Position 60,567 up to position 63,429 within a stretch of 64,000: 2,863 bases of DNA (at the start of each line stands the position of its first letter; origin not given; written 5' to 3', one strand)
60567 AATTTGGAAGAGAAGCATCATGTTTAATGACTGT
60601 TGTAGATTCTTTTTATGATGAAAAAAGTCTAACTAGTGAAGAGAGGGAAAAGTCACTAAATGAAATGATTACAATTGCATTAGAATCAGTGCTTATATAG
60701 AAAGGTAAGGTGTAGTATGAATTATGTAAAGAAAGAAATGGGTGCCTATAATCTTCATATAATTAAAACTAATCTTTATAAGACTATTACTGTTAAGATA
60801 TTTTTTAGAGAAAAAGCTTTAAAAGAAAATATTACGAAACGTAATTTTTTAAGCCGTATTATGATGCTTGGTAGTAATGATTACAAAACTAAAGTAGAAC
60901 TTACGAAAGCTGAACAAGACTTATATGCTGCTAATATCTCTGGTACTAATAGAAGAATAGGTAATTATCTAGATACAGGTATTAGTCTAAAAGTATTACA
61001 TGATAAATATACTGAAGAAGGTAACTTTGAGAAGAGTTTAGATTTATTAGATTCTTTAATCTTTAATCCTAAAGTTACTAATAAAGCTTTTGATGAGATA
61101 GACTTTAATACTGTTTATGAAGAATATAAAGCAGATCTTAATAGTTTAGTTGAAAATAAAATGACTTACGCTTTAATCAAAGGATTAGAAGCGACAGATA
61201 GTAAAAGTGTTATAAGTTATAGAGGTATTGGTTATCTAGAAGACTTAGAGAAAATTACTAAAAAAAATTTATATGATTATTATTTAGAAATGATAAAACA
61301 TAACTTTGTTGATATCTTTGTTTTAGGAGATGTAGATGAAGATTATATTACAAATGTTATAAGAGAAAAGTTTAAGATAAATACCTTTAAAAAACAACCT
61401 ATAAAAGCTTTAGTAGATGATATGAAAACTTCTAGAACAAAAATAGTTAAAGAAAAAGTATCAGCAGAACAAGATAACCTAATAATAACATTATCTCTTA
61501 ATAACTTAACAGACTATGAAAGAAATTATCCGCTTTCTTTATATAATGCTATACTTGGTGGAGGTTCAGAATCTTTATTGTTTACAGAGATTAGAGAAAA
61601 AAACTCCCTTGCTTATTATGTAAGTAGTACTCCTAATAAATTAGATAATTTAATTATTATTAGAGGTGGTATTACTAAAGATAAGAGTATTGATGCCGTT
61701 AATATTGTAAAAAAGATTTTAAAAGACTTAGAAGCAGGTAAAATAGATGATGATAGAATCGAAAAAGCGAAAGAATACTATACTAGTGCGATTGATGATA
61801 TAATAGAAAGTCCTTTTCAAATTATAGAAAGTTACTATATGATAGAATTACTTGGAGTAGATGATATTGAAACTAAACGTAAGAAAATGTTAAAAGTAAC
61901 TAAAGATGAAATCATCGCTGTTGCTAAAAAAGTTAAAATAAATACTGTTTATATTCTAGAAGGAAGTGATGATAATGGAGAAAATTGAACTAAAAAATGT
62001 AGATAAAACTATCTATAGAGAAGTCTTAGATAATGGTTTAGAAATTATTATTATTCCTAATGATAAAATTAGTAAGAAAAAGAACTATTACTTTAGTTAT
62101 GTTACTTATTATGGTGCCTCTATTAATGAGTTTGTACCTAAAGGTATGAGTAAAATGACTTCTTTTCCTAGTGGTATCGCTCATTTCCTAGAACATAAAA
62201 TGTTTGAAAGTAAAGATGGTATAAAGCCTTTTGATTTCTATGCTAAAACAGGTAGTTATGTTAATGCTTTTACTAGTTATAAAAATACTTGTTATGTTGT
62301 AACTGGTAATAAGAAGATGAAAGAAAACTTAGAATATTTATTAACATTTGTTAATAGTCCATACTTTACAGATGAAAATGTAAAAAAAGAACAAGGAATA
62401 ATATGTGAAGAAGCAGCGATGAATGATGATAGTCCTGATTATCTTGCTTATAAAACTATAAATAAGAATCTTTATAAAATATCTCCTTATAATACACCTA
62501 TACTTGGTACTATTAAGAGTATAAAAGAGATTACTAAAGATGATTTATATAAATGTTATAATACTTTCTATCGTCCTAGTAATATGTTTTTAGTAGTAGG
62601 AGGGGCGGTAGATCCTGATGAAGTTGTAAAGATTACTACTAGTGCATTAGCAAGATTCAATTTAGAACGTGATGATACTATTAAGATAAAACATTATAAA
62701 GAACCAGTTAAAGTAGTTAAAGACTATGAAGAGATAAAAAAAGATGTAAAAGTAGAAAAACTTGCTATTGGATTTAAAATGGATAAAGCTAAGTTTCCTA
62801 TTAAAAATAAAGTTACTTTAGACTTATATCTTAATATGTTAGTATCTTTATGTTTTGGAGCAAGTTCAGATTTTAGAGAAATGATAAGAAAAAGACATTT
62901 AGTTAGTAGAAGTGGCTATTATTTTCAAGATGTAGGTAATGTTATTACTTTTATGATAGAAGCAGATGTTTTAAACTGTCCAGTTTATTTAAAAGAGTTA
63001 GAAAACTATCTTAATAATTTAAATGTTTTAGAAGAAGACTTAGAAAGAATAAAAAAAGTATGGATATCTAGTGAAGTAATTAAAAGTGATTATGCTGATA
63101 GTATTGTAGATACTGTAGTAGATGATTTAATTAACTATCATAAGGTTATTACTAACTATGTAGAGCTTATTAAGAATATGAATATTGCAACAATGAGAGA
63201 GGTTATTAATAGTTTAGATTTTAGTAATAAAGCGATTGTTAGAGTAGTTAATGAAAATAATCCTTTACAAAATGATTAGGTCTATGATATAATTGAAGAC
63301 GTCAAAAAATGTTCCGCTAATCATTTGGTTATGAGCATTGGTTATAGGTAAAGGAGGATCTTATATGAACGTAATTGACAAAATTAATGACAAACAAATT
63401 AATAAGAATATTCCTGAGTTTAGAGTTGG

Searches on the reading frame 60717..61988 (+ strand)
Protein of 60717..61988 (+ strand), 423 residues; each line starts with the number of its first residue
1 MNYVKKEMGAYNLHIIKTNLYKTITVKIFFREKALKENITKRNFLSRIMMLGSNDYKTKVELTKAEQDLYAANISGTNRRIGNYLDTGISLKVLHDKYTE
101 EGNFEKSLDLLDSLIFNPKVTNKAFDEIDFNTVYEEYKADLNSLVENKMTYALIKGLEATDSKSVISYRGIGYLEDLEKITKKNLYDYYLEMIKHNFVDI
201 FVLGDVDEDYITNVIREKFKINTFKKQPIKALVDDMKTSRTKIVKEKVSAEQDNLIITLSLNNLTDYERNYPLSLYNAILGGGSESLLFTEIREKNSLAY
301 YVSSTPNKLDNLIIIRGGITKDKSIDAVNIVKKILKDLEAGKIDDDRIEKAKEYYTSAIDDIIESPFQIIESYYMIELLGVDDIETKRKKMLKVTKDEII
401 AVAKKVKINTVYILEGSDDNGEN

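Call 67: search_protein_families(library=pfam, proteins=[window:60717-61988:+], max_evalue=0.001)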
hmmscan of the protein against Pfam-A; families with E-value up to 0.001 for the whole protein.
window:60717-61988:+ (423 aa): 1 family
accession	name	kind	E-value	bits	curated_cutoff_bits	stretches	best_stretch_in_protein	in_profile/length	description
PF05193.26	Peptidase_M16_C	-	4.8e-26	92.2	23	1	179-353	1-179/181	Peptidase M16 inactive domain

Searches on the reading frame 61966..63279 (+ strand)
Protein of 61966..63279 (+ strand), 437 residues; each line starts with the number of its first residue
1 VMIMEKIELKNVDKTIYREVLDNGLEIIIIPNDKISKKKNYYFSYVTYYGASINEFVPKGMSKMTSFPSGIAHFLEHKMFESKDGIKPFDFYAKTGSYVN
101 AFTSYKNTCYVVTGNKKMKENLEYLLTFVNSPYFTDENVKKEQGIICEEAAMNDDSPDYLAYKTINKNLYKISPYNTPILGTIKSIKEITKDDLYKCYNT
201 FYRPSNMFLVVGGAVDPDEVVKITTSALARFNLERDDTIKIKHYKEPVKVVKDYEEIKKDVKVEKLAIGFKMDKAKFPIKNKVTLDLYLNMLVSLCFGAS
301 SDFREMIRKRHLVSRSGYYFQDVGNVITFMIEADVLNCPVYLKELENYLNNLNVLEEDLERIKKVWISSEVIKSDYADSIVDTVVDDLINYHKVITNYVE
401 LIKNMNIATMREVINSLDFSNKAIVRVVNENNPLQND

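Call 67: search_protein_families(library=pfam, proteins=[window:61966-63279:+], max_evalue=0.001)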
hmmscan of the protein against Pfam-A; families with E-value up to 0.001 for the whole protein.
window:61966-63279:+ (437 aa): 2 families
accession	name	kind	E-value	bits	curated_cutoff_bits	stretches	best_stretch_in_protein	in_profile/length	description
PF00675.25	Peptidase_M16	-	1.1e-14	55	22.3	1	69-182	31-148/149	Insulinase (Peptidase family M16)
PF05193.26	Peptidase_M16_C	-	2.7e-14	53.9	23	1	189-364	2-179/181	Peptidase M16 inactive domain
